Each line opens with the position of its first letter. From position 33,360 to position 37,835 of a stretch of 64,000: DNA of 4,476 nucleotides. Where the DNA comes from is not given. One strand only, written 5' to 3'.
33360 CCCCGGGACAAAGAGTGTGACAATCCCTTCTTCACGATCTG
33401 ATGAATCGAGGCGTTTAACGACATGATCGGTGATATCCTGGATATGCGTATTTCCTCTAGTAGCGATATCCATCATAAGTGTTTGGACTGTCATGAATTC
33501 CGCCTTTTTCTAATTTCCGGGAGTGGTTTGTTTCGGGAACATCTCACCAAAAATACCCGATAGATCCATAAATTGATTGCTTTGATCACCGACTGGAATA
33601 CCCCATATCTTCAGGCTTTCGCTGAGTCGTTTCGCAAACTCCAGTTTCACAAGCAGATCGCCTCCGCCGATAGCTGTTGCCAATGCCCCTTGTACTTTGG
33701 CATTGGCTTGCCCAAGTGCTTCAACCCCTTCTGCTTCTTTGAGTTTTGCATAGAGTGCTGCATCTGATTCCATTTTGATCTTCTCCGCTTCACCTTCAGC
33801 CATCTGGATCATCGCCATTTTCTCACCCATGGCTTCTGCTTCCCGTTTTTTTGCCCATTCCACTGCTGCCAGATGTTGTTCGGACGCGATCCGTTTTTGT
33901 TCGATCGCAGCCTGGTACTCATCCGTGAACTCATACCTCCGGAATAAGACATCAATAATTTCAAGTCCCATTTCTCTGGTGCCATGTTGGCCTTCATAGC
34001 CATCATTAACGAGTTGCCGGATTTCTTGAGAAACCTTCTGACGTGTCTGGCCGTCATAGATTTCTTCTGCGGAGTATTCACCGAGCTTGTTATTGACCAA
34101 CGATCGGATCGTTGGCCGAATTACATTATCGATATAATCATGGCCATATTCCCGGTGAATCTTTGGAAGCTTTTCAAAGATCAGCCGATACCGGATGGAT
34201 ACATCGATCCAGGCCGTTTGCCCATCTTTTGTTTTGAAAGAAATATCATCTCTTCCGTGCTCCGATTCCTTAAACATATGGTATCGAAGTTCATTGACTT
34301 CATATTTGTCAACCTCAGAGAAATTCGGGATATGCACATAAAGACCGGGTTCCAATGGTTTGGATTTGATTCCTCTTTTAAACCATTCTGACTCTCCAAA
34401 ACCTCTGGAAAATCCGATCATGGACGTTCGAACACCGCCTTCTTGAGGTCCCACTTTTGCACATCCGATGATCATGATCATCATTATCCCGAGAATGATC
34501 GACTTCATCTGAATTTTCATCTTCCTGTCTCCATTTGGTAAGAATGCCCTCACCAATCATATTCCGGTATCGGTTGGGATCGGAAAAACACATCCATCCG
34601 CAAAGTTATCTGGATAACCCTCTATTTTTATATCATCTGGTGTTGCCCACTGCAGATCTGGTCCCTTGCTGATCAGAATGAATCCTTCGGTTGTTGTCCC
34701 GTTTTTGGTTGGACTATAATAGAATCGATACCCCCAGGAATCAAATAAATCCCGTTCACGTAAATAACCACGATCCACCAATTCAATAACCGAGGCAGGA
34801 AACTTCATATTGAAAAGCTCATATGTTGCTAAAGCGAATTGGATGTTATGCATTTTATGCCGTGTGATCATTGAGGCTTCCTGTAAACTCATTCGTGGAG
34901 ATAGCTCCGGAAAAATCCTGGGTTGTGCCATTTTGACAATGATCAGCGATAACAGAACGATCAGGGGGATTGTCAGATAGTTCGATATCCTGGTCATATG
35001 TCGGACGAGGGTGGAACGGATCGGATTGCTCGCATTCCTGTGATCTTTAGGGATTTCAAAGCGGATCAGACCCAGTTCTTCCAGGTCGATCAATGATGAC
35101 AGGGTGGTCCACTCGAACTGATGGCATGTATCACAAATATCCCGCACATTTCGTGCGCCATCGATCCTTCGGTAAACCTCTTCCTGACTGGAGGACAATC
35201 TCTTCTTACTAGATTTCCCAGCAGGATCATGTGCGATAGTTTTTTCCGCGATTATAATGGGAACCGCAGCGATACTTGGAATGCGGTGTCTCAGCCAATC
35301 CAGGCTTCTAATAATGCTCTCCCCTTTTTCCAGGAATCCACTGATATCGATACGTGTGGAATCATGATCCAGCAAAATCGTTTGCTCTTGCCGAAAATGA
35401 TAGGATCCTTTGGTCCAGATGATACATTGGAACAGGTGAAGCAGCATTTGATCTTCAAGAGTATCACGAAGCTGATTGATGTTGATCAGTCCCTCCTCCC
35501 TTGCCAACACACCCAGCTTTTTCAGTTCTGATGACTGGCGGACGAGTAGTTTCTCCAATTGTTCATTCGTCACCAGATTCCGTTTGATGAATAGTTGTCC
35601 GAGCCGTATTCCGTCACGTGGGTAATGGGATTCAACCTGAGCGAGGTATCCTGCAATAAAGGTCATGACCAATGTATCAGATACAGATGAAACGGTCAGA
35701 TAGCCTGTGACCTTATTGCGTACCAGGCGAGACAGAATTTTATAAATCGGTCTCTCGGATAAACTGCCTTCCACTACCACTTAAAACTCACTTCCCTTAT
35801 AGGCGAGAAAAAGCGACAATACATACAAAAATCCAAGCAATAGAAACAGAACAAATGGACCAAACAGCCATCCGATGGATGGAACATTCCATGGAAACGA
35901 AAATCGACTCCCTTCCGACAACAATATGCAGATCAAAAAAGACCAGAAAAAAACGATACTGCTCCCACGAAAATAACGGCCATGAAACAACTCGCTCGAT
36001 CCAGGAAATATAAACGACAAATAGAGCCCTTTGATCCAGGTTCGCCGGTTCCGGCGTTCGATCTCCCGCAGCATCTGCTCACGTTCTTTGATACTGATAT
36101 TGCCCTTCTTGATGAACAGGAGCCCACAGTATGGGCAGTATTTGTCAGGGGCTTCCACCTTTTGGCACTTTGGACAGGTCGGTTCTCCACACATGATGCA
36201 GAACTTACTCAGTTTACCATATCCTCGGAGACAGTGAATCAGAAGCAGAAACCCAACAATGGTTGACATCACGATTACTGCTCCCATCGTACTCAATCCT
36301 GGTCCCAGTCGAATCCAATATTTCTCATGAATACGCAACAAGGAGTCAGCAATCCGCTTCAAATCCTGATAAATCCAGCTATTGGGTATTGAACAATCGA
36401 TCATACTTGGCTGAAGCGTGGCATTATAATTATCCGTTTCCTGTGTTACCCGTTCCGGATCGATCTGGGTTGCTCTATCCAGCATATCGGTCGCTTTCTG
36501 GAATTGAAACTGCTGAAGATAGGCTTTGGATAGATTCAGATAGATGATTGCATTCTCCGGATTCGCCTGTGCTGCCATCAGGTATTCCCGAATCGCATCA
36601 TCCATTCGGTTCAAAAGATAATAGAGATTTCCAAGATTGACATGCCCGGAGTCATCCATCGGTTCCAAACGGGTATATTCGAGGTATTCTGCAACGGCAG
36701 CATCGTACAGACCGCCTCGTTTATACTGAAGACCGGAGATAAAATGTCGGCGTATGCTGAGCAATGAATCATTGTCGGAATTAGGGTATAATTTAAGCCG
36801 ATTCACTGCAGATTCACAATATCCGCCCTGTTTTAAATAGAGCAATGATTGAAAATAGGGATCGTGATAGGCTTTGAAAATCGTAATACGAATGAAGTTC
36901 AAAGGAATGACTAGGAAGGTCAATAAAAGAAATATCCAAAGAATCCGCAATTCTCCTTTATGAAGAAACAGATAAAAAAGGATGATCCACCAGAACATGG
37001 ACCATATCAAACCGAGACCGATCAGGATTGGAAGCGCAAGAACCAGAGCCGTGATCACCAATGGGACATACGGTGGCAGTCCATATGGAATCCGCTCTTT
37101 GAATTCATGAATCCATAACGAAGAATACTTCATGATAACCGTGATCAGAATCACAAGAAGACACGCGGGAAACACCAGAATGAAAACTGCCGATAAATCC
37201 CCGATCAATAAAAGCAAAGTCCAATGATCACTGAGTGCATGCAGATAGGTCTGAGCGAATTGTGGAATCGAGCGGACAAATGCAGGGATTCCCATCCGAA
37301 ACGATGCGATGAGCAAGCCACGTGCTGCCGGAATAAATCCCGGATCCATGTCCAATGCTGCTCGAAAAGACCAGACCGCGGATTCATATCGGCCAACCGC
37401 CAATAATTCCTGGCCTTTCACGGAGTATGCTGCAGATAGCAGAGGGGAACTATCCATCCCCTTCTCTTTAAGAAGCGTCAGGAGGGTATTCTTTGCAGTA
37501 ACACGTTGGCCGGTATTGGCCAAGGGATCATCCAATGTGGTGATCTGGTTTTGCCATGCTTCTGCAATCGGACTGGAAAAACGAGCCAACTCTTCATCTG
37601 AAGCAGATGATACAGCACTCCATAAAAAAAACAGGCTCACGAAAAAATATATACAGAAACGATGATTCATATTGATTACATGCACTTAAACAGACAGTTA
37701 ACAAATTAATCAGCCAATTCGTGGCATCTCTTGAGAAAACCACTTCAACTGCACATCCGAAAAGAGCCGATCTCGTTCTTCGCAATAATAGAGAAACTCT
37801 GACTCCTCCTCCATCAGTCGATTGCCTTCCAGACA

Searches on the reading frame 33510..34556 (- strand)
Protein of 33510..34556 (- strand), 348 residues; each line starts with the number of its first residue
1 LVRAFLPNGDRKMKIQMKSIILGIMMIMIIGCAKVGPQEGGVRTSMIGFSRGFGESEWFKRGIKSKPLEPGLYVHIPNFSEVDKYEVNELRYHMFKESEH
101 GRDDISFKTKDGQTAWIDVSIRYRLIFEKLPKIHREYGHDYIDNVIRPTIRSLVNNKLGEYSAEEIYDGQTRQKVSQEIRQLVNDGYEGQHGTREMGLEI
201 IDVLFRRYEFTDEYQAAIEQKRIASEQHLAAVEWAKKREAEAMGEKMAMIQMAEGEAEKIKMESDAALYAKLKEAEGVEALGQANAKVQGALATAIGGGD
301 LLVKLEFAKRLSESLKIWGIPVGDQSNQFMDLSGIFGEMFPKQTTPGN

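Call 33: search_protein_families(library=pfam, proteins=[window:33510-34556:-], max_evalue=0.00001)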
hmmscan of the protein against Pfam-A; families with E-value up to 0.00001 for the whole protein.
window:33510-34556:- (348 aa): 1 family
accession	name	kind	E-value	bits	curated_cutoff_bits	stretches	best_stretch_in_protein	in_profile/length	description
PF01145.31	Band_7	-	7.2e-28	98.3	23.6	1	58-237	19-174/176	SPFH domain / Band 7 family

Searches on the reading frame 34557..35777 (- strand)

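Call 18: search_protein_families(library=ncbifam, proteins=[window:34557-35777:-], max_evalue=0.01)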
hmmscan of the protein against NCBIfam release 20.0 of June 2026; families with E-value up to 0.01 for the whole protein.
window:34557-35777:- (406 aa): 1 family
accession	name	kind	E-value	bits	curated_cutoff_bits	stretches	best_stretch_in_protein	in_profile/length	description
NF053729.1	c-di-GMP_motif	domain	1.9e-09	37.2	38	1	58-110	1-53/53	cyclic di-GMP-binding domain-containing protein, MshE-related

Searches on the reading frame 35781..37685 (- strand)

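Call 3: search_protein_families(library=pfam, proteins=[window:35781-37685:-], max_evalue=0.01)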
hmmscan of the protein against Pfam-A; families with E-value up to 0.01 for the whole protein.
window:35781-37685:- (634 aa): 12 families
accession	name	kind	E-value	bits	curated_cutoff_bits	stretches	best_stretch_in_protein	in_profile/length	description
PF13414.12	TPR_11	-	1.7e-13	50.4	26.8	2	352-392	1-41/42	TPR repeat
PF07719.23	TPR_2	-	2.8e-13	49.3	27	2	347-378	3-34/34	Tetratricopeptide repeat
PF13181.12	TPR_8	-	1.4e-11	44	25.7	0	381-411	3-33/34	Tetratricopeptide repeat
PF00515.34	TPR_1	-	4e-11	42.7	27.8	1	348-378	4-34/34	Tetratricopeptide repeat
PF13432.12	TPR_16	-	6.3e-11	43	32.7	1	323-379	9-65/65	Tetratricopeptide repeat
PF14559.12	TPR_19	-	1.6e-09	38.4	25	1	371-411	17-57/68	Tetratricopeptide repeat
PF13424.12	TPR_12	-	7.9e-08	32.8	30.1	1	349-410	7-76/77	Tetratricopeptide repeat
PF13428.12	TPR_14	-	2e-07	31.5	23.5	0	350-387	6-43/44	Tetratricopeptide repeat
PF13431.12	TPR_17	-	0.0002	21.8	24.4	0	368-398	2-32/34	Tetratricopeptide repeat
PF13176.12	TPR_7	-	0.0025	18.2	27.9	0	349-370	3-24/36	Tetratricopeptide repeat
PF12773.13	DZR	-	0.0033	18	27.3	1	484-521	3-45/45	Double zinc ribbon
PF00637.26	Clathrin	-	0.0051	17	29.6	1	362-420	23-83/143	Region in Clathrin and VPS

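Call 18: search_protein_families(library=ncbifam, proteins=[window:35781-37682:-], max_evalue=0.01)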
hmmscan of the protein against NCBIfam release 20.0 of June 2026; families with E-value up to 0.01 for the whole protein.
window:35781-37682:- (633 aa): 14 families
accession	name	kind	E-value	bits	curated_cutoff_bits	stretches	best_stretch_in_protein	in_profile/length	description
TIGR02917.1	PEP_TPR_lipo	equivalog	1.2e-08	33.4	312.2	1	326-411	752-836/899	XrtA/PEP-CTERM system TPR-repeat protein PrsT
NF040959.1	MamA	equivalog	4.4e-08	32.8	200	1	318-410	45-137/204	magnetosome protein MamA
TIGR02521.1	type_IV_pilW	equivalog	8.6e-06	25.5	154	1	313-411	68-168/234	type IV pilus biogenesis/stability protein PilW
NF033920.0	C39_PA2778_fam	equivalog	9.3e-06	25.2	150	1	327-409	173-255/255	PA2778 family cysteine peptidase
TIGR02552.1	LcrH_SycD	equivalog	3e-05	23.8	104.8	1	325-411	33-119/136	SycD/LcrH family type III secretion system chaperone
NF007692.0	PRK10370.1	equivalog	0.00017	21.2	306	1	334-413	71-153/206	heme lyase NrfEFG subunit NrfG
NF033758.1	gliding_GltE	equivalog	0.0002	20.5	225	0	370-410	282-322/411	adventurous gliding motility TPR repeat lipoprotein GltE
NF052312.1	T9SS_PorW_SprE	equivalog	0.00052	18.8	250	0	347-408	293-358/716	type IX secretion system periplasmic lipoprotein PorW/SprE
NF052400.1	M48_BAM_BepA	equivalog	0.0011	17.8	570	1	354-412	351-409/483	beta-barrel assembly-enhancing protease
NF047507.1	TPR_BatC_Lepto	exception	0.0019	17.7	175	0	347-406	99-156/214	TPR repeat-containing protein BatC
NF033762.1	social_mot_Tgl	equivalog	0.0022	17.4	225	0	313-401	34-123/252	social motility TPR repeat lipoprotein Tgl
TIGR04510.1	mod_pep_cyc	subfamily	0.0033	16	400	0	350-408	404-462/814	putative peptide modification system cyclase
NF008757.0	PRK11788.1-5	equivalog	0.006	15.8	363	0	317-412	114-214/388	lipopolysaccharide assembly protein LapB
NF052415.1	T3SS_chap_SctY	equivalog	0.0079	16.7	70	0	361-404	57-103/106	type III secretion apparatus assembly chaperone SctY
